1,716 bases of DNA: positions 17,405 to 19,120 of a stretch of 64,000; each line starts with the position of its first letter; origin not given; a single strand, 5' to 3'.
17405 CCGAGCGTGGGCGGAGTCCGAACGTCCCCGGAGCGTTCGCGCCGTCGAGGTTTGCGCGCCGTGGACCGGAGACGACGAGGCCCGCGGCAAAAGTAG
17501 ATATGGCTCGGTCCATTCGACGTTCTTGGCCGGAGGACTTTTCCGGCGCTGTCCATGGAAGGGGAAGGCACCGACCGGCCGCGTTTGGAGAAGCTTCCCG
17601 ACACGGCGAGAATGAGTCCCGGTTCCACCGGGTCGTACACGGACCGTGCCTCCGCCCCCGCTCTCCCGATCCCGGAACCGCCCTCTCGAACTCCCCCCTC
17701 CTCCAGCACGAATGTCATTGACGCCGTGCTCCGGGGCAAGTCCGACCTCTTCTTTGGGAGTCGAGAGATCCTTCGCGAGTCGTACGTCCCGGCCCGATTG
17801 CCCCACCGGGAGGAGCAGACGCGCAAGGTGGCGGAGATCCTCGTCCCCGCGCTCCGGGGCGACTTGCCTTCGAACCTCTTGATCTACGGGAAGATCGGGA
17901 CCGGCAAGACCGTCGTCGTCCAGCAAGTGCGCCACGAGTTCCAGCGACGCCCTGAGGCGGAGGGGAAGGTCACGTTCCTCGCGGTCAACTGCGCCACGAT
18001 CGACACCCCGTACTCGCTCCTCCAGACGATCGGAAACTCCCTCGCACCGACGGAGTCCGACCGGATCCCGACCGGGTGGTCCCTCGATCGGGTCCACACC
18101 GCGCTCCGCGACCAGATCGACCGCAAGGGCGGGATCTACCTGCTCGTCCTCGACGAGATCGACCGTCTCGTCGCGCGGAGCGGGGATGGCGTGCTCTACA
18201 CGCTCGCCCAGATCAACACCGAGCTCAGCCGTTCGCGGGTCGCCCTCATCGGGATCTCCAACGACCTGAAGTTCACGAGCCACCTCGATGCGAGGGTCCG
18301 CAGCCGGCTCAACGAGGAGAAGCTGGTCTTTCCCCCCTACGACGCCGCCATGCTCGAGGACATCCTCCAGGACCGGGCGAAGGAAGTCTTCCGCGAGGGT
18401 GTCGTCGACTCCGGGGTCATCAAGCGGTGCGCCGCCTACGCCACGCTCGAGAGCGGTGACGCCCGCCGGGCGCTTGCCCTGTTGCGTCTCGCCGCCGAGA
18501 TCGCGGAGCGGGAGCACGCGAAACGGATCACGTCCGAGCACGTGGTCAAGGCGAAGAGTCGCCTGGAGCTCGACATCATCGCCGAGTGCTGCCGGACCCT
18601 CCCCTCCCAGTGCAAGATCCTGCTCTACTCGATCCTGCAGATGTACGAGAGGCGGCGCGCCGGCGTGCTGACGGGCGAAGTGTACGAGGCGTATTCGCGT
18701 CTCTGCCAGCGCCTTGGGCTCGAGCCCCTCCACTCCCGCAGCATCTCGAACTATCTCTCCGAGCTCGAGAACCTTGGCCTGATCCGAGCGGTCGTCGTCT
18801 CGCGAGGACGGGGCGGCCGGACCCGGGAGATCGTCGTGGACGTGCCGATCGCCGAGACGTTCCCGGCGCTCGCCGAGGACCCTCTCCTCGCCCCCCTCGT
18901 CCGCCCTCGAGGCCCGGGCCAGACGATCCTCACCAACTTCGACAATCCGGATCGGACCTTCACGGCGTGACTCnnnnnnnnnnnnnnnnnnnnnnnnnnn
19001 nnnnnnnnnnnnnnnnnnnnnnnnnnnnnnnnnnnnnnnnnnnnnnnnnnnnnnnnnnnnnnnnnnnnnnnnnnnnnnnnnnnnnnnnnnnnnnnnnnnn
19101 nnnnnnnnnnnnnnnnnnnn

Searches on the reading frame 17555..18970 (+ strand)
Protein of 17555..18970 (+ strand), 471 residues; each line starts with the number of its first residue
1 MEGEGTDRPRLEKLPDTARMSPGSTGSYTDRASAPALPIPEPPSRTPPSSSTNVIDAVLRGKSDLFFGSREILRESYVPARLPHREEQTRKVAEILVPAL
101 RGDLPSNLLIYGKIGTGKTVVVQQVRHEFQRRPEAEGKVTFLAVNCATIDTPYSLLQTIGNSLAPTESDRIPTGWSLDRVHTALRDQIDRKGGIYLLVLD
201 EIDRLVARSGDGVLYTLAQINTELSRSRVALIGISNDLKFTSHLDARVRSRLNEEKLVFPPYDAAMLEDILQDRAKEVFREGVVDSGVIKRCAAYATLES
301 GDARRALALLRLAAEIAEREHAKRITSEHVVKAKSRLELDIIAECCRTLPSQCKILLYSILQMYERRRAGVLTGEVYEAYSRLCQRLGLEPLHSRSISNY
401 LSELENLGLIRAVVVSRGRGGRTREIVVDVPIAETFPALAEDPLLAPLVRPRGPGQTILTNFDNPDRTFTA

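Call 8: search_protein_families(library=pfam, proteins=[window:17555-18970:+])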
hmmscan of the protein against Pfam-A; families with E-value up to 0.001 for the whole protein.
window:17555-18970:+ (471 aa): 11 families
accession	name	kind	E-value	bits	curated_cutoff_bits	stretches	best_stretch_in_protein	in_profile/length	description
PF09079.17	Cdc6_C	-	9.7e-25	86.8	25.1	1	345-435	2-93/96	CDC6, C terminal winged helix domain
PF22703.2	Cdc6_lid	-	3.1e-22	78.7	27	1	269-335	2-68/68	Cdc6 AAA+ ATPase-type lid domain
PF13191.12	AAA_16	-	1.8e-12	48.5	32.6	1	81-219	1-157/167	AAA ATPase domain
PF13401.12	AAA_22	-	8.5e-11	42.7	27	1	106-232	6-121/130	AAA domain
PF00004.35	AAA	-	7.3e-08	33.4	21.2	1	108-255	1-126/131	ATPase family associated with various cellular activities (AAA)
PF22606.2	Cdc6-ORC-like_ATPase_lid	-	3.7e-06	27.2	27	1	262-320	1-59/60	Cdc6/ORC-like, ATPase lid domain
PF05621.17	TniB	-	4.8e-05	23.3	22.4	1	104-257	34-184/189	Bacterial TniB protein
PF00158.32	Sigma54_activat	-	0.00014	22.1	20.2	1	104-156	21-66/168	Sigma-54 interaction domain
PF00931.28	NB-ARC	-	0.00018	21.3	23.5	1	88-202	4-109/248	NB-ARC domain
PF05729.18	NACHT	-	0.00036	20.9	26.7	1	108-280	3-161/167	NACHT domain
PF09848.15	SLFN-g3_helicase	-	0.00068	19.4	24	1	107-227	3-114/354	Schlafen group 3, DNA/RNA helicase domain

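Call 9: search_protein_families(library=ncbifam, proteins=[window:17555-18970:+])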
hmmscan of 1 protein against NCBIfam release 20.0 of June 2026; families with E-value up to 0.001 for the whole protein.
window:17555-18970:+ (471 aa): 8 families
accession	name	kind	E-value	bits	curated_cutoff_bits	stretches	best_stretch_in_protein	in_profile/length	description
NF001625.0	PRK00411.1-3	equivalog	1.5e-139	465.3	501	1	64-449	18-403/415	ORC1-type DNA replication protein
TIGR02928.1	TIGR02928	subfamily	2.3e-115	385.4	181.3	1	67-426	2-364/366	orc1/cdc6 family replication initiation protein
NF001623.0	PRK00411.1-1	equivalog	3.6e-60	203.9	311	1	51-438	4-397/411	ORC1-type DNA replication protein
NF001624.0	PRK00411.1-2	subfamily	6.4e-55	186.5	354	1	67-427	14-360/374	ORC1-type DNA replication protein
NF001626.0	PRK00411.1-5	equivalog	6.5e-41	140.4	417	1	67-428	17-363/374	ORC1-type DNA replication protein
NF011953.0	PRK15424.1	equivalog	7.8e-05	21.5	703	1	74-150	213-290/538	propionate catabolism operon regulatory protein PrpR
NF047389.1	ATPase_Sll1717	subfamily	0.00063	19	75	0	304-420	318-422/454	P-loop ATPase, Sll1717 family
TIGR02329.1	propionate_PrpR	equivalog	0.00094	17.9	499.2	0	68-150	200-275/526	propionate catabolism operon regulatory protein PrpR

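Call 11: find_related_loci(query=window:17555-18970:+, collection=genome_contigs, flank=5000)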
Query window:17555-18970:+ (471 aa) in genome_contigs; peptide patterns used: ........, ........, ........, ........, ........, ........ (x = any residue, [..] = any of these).
102 stretches matched a pattern; 3 encode a relative of the query (tblastn E <= 1e-3); 3 distinct loci.
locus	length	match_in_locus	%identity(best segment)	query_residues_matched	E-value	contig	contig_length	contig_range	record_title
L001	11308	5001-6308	70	37-468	0e+0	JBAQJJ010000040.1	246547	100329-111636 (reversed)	MAG: Thermoplasmata archaeon isolate MFD06594_ilm_asm_bin23 k127_268066, whole genome shotgun sequence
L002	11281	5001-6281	71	42-468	0e+0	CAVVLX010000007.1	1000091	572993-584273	MAG: uncultured Thermoplasmata archaeon isolate MFD09222.bin.2.58 genome assembly, contig: contig_64922, whole genome sh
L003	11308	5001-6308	70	21-468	0e+0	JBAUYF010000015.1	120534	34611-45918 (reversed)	MAG: Thermoplasmata archaeon isolate MFD09290_ilm_asm_bin4 k127_422656, whole genome shotgun sequence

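Call 19: find_related_loci(query=window:17555-18970:+, collection=metagenome_contigs, flank=3000)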
Query window:17555-18970:+ (471 aa) in metagenome_contigs; peptide patterns used: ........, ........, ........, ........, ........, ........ (x = any residue, [..] = any of these).
156 stretches matched a pattern; 1 encode a relative of the query (tblastn E <= 1e-3); 1 distinct loci.
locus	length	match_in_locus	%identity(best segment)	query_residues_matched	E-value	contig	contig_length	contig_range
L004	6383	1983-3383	68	7-467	0e+0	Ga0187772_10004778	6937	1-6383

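Call 20: find_homologous_proteins(query=window:17555-18970:+, max_evalue=1e-50)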
Query window:17555-18970:+ (471 aa): 1751 proteins with E <= 1e-50 among 8000 candidates; the best 120 are listed.
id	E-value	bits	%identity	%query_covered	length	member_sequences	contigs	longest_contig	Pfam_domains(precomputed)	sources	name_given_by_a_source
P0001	2.8e-213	727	76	90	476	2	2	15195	PF22703.3,PF22606.3,PF00004.36,PF13401.13,PF05621.18,PF09079.18,PF13191.13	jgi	jgi:cell division control protein 6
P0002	4.7e-213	726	76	88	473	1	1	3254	PF22703.3,PF00004.36,PF13401.13,PF09079.18,PF13191.13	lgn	-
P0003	7.2e-213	726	75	89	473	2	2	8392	PF22703.3,PF22606.3,PF00004.36,PF13401.13,PF05621.18,PF09079.18,PF13191.13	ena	-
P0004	9.0e-213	725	78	89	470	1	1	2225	PF22703.3,PF22606.3,PF00004.36,PF13401.13,PF09079.18,PF13191.13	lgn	-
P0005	4.7e-212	723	72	95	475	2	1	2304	PF22703.3,PF22606.3,PF00004.36,PF13401.13,PF09079.18,PF13191.13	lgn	-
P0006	1.9e-211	721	74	89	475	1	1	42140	PF22703.3,PF00004.36,PF13401.13,PF09079.18,PF13191.13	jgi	jgi:archaeal cell division control protein 6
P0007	2.1e-211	721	75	89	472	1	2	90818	PF22703.3,PF00158.33,PF22606.3,PF00004.36,PF13401.13,PF09079.18,PF13191.13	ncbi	-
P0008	2.9e-211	720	75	93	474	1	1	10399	PF22703.3,PF22606.3,PF00004.36,PF13401.13,PF05621.18,PF09079.18,PF13191.13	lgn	-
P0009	6.8e-211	719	75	89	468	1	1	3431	PF22703.3,PF22606.3,PF00004.36,PF13401.13,PF05621.18,PF09079.18,PF13191.13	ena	-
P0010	1.1e-210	718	71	96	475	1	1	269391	PF22703.3,PF22606.3,PF00004.36,PF13401.13,PF09079.18,PF13191.13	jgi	jgi:archaeal cell division control protein 6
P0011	2.9e-210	717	70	97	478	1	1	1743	PF22703.3,PF22606.3,PF00004.36,PF13401.13,PF05621.18,PF09079.18,PF13191.13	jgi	jgi:archaeal cell division control protein 6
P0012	3.5e-210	717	72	96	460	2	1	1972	PF22703.3,PF22606.3,PF00004.36,PF13401.13,PF09079.18,PF13191.13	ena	-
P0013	4.8e-210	716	75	89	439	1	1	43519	PF22703.3,PF22606.3,PF00004.36,PF13401.13,PF05621.18,PF09079.18,PF13191.13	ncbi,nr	ncbi:MAG TPA: orc1/cdc6 family replication initiation protein [Thermoplasmata archaeon]|nr:orc1/cdc6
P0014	5.0e-210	716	77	90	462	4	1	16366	PF22703.3,PF22606.3,PF00004.36,PF13401.13,PF09079.18,PF13191.13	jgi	jgi:cell division control protein 6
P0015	6.1e-210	716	73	93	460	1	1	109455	PF22703.3,PF22606.3,PF00004.36,PF13401.13,PF09079.18,PF13191.13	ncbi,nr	ncbi:MAG: AAA family ATPase [Thermoplasmata archaeon]|nr:AAA family ATPase [Thermoplasmata archaeon]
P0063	3.2e-206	704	71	93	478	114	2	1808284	PF22703.3,PF00158.33,PF22606.3,PF00004.36,PF13401.13,PF09079.18,PF13191.13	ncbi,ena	-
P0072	2.2e-205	701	73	88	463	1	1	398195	PF22703.3,PF00158.33,PF22606.3,PF00004.36,PF13401.13,PF20703.4,PF05621.18,PF09079.18,PF13191.13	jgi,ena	-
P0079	4.6e-205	700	72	91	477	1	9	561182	PF22703.3,PF22606.3,PF00004.36,PF13401.13,PF01637.25,PF05621.18,PF09079.18,PF13191.13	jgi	-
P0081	5.3e-205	700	74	92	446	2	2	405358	PF22703.3,PF22606.3,PF00004.36,PF13401.13,PF05621.18,PF09079.18,PF13191.13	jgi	-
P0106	2.3e-203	694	72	91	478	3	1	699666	PF22703.3,PF22606.3,PF00004.36,PF13401.13,PF05621.18,PF09079.18,PF13191.13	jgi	jgi:archaeal cell division control protein 6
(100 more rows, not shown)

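Call 21: find_encoding_contigs(protein=P0001, flank=4000, max_places=2)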
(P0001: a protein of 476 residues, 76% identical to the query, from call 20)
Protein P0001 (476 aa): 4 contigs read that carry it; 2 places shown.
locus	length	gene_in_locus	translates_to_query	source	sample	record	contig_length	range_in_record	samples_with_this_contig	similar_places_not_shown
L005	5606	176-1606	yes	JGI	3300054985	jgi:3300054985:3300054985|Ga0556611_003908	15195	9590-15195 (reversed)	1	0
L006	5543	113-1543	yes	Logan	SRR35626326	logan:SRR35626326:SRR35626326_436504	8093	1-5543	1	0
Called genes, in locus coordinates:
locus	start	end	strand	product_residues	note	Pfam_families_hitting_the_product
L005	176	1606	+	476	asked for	PF05621:TniB (weak), PF13191:AAA_16, PF00004:AAA, PF13401:AAA_22, PF22606:Cdc6-ORC-like_ATPase_lid, PF22703:Cdc6_lid, PF09079:WHD_Cdc6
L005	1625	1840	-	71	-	-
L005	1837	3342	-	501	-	PF00171:Aldedh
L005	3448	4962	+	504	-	PF18490:tRNA_bind_4, PF00587:tRNA-synt_2b (weak)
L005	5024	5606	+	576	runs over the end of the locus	PF00270:DEAD, PF04851:ResIII, PF21210:RNA_helicase_helical (faint), PF00271:Helicase_C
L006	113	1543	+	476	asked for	PF05621:TniB (weak), PF13191:AAA_16, PF00004:AAA, PF13401:AAA_22, PF22606:Cdc6-ORC-like_ATPase_lid, PF22703:Cdc6_lid, PF09079:WHD_Cdc6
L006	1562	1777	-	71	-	-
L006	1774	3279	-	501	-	PF00171:Aldedh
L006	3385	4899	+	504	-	PF18490:tRNA_bind_4, PF00587:tRNA-synt_2b (weak)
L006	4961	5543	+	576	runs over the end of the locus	PF00270:DEAD, PF04851:ResIII, PF21210:RNA_helicase_helical (faint), PF00271:Helicase_C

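Call 22: find_encoding_contigs(protein=P0007, flank=4000, max_places=2)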
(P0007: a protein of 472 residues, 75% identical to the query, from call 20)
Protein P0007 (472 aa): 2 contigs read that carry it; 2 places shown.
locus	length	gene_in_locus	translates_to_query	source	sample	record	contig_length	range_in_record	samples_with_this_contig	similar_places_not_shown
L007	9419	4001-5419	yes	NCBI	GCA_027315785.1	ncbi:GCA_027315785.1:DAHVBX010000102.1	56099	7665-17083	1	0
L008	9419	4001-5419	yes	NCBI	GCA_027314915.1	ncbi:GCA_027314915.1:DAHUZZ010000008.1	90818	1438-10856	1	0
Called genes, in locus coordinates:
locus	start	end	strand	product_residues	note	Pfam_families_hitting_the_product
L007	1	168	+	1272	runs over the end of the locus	PF00801:PKD, PF18911:PKD_4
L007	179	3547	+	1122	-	PF13088:BNR_2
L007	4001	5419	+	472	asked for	PF00158:Sigma54_activat (faint), PF13191:AAA_16, PF00004:AAA, PF13401:AAA_22, PF22606:Cdc6-ORC-like_ATPase_lid (weak), PF22703:Cdc6_lid, PF09079:WHD_Cdc6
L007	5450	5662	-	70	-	-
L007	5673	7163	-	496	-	PF00171:Aldedh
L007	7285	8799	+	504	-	PF18490:tRNA_bind_4, PF00587:tRNA-synt_2b (weak)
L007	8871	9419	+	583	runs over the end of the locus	PF00270:DEAD, PF04851:ResIII, PF21210:RNA_helicase_helical (weak), PF00271:Helicase_C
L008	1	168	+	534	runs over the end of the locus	?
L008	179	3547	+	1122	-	PF13088:BNR_2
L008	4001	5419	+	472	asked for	PF00158:Sigma54_activat (faint), PF13191:AAA_16, PF00004:AAA, PF13401:AAA_22, PF22606:Cdc6-ORC-like_ATPase_lid (weak), PF22703:Cdc6_lid, PF09079:WHD_Cdc6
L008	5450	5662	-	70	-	-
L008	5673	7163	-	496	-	PF00171:Aldedh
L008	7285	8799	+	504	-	PF18490:tRNA_bind_4, PF00587:tRNA-synt_2b (weak)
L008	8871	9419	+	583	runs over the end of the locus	PF00270:DEAD, PF04851:ResIII, PF21210:RNA_helicase_helical (weak), PF00271:Helicase_C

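Call 23: find_encoding_contigs(protein=P0006, flank=4000, max_places=2)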
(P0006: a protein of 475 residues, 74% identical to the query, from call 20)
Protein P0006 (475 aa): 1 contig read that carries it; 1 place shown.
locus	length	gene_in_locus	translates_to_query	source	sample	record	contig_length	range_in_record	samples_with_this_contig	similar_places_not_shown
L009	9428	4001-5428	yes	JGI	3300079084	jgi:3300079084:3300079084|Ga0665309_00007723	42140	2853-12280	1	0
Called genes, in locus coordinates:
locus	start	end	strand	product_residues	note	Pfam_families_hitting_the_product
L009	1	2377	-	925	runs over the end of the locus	PF08308:PEGA (faint), PF00041:fn3, PF13620:CarboxypepD_reg (weak)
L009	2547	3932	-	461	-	PF07282:Cas12f1-like_TNB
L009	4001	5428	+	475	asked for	PF13191:AAA_16, PF00004:AAA, PF13401:AAA_22, PF22703:Cdc6_lid, PF09079:WHD_Cdc6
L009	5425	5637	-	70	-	-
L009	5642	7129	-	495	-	PF00171:Aldedh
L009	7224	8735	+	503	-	PF18490:tRNA_bind_4, PF00587:tRNA-synt_2b (weak)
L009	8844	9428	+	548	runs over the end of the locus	PF00270:DEAD, PF04851:ResIII, PF00271:Helicase_C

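Call 25: find_encoding_contigs(protein=P0063, flank=6000, max_places=1)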
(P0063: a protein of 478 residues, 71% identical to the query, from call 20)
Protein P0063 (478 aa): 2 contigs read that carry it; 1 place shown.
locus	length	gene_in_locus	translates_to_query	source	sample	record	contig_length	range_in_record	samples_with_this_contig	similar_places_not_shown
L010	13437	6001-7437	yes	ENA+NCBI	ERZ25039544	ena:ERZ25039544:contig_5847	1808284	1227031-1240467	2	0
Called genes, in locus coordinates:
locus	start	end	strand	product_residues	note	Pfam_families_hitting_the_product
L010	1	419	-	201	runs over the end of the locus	PF04055:Radical_SAM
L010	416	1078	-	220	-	PF00919:UPF0004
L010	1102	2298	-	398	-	PF01941:AdoMet_Synthase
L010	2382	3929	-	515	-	PF04055:Radical_SAM, PF16199:Radical_SAM_C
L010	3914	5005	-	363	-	PF01070:FMN_dh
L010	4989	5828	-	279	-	PF00696:AA_kinase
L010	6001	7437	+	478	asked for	PF00158:Sigma54_activat (faint), PF13191:AAA_16, PF00004:AAA, PF13401:AAA_22, PF22606:Cdc6-ORC-like_ATPase_lid (weak), PF22703:Cdc6_lid, PF09079:WHD_Cdc6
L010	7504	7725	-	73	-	-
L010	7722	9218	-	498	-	PF00171:Aldedh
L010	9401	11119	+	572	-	PF00270:DEAD, PF04851:ResIII, PF21210:RNA_helicase_helical (weak), PF00271:Helicase_C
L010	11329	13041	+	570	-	PF03814:KdpA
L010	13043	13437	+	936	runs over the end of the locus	PF00122:E1-E2_ATPase, PF00702:Hydrolase, PF12710:HAD (faint), PF02669:KdpC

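Call 26: find_encoding_contigs(protein=P0010, flank=6000, max_places=1)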
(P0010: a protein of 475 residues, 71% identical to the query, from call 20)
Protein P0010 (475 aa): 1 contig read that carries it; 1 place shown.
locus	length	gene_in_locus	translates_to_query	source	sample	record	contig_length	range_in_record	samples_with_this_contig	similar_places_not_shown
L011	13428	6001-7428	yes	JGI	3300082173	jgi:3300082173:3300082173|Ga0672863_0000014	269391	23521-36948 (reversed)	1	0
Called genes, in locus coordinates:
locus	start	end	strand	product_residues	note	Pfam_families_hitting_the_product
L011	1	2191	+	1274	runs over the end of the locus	PF00801:PKD, PF18911:PKD_4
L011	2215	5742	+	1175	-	PF13620:CarboxypepD_reg (faint)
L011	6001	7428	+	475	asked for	PF13191:AAA_16, PF00004:AAA, PF13401:AAA_22, PF22606:Cdc6-ORC-like_ATPase_lid, PF22703:Cdc6_lid, PF09079:WHD_Cdc6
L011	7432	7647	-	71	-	-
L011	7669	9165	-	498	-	PF00171:Aldedh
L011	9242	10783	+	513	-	PF18490:tRNA_bind_4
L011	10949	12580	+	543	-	PF00270:DEAD, PF04851:ResIII, PF21210:RNA_helicase_helical (weak), PF00271:Helicase_C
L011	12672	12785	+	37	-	PF09604:Potass_KdpF (weak)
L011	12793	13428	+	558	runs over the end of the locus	PF03814:KdpA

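Call 27: find_encoding_contigs(protein=P0106, flank=6000, max_places=1)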
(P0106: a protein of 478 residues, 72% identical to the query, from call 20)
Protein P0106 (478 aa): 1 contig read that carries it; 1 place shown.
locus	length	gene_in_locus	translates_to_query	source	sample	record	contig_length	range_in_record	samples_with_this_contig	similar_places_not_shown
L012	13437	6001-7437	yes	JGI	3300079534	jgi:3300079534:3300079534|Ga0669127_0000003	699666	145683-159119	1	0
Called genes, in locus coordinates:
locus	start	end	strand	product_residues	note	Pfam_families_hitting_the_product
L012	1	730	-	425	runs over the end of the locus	PF00919:UPF0004, PF04055:Radical_SAM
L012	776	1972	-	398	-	PF01941:AdoMet_Synthase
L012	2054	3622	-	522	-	PF04055:Radical_SAM, PF16199:Radical_SAM_C, PF00583:Acetyltransf_1 (weak), PF13508:Acetyltransf_7 (weak), PF13673:Acetyltransf_10 (faint)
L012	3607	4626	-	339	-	PF01070:FMN_dh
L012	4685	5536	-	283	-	PF00696:AA_kinase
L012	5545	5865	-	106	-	-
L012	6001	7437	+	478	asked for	PF05621:TniB (weak), PF13191:AAA_16, PF00004:AAA, PF13401:AAA_22, PF22606:Cdc6-ORC-like_ATPase_lid (weak), PF22703:Cdc6_lid, PF09079:WHD_Cdc6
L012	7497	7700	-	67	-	-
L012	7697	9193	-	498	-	PF00171:Aldedh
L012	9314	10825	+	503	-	PF18490:tRNA_bind_4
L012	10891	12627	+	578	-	PF04851:ResIII, PF00270:DEAD, PF21210:RNA_helicase_helical (weak), PF00271:Helicase_C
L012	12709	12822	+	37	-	-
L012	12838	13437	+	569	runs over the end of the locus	PF03814:KdpA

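Call 36: find_encoding_contigs(protein=P0001, flank=6000, max_places=6)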
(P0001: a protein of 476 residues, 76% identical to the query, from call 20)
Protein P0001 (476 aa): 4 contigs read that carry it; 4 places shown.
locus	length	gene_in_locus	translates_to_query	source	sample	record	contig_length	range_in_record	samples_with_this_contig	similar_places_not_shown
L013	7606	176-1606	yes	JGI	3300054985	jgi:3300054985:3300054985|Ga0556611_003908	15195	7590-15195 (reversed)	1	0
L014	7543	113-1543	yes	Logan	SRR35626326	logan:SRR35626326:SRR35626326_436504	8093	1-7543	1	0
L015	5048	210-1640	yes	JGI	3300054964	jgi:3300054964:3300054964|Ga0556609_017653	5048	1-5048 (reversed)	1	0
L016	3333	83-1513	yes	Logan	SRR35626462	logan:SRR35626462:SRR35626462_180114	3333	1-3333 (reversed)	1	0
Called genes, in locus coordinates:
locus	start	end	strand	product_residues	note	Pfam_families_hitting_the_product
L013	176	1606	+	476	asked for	PF05621:TniB (weak), PF13191:AAA_16, PF00004:AAA, PF13401:AAA_22, PF22606:Cdc6-ORC-like_ATPase_lid, PF22703:Cdc6_lid, PF09079:WHD_Cdc6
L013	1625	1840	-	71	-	-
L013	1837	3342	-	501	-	PF00171:Aldedh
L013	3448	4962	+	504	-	PF18490:tRNA_bind_4, PF00587:tRNA-synt_2b (weak)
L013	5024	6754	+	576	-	PF00270:DEAD, PF04851:ResIII, PF21210:RNA_helicase_helical (faint), PF00271:Helicase_C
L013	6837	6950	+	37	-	PF09604:Potass_KdpF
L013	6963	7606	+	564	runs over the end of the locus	PF03814:KdpA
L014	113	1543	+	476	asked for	PF05621:TniB (weak), PF13191:AAA_16, PF00004:AAA, PF13401:AAA_22, PF22606:Cdc6-ORC-like_ATPase_lid, PF22703:Cdc6_lid, PF09079:WHD_Cdc6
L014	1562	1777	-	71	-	-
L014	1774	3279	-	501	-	PF00171:Aldedh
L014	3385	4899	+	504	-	PF18490:tRNA_bind_4, PF00587:tRNA-synt_2b (weak)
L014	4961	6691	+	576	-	PF00270:DEAD, PF04851:ResIII, PF21210:RNA_helicase_helical (faint), PF00271:Helicase_C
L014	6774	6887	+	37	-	PF09604:Potass_KdpF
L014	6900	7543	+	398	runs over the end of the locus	?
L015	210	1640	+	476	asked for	PF05621:TniB (weak), PF13191:AAA_16, PF00004:AAA, PF13401:AAA_22, PF22606:Cdc6-ORC-like_ATPase_lid, PF22703:Cdc6_lid, PF09079:WHD_Cdc6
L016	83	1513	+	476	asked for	PF05621:TniB (weak), PF13191:AAA_16, PF00004:AAA, PF13401:AAA_22, PF22606:Cdc6-ORC-like_ATPase_lid, PF22703:Cdc6_lid, PF09079:WHD_Cdc6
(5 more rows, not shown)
